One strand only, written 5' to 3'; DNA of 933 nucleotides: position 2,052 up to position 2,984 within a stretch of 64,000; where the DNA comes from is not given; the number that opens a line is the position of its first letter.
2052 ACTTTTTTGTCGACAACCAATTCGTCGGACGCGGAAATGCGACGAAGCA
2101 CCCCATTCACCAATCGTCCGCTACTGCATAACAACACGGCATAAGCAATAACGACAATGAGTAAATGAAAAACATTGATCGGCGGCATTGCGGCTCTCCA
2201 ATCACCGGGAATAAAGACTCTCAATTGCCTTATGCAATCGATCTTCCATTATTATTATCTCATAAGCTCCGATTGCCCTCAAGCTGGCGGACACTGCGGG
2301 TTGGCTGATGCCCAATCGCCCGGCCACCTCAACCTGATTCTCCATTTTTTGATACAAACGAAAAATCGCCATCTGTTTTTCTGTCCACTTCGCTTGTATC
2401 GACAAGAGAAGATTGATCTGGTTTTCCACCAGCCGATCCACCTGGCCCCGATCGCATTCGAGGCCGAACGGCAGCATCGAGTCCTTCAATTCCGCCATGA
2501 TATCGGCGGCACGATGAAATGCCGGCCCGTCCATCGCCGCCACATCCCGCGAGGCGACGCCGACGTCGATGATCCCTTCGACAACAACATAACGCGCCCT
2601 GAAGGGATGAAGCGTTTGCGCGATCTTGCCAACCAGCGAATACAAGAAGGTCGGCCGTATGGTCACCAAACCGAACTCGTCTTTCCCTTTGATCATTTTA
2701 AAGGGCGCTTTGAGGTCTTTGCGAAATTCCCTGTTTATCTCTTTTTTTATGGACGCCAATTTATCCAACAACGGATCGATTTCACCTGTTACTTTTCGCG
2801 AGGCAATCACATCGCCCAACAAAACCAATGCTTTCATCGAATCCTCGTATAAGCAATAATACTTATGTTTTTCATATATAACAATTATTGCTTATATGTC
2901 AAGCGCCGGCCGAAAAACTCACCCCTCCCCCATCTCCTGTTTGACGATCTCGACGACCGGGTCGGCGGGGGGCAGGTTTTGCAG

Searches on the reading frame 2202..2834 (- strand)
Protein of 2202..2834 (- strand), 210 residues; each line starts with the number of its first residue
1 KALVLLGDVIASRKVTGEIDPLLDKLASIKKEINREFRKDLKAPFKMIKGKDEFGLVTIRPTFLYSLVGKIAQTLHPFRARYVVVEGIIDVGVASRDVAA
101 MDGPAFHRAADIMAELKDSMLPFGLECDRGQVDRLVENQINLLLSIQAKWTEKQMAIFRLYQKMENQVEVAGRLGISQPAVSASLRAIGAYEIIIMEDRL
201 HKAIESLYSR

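Call 122: search_protein_families(library=pfam, proteins=[window:2202-2834:-], max_evalue=0.01)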
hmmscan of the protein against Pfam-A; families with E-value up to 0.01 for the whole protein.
window:2202-2834:- (210 aa): 2 families
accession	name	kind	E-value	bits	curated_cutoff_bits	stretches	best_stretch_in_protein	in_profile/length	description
PF16264.11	SatD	-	4.6e-14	53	29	1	4-189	3-196/211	SatD family (SatD)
PF00126.33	HTH_1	-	0.0083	16.5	26.6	0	154-187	3-36/60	Bacterial regulatory helix-turn-helix protein, lysR family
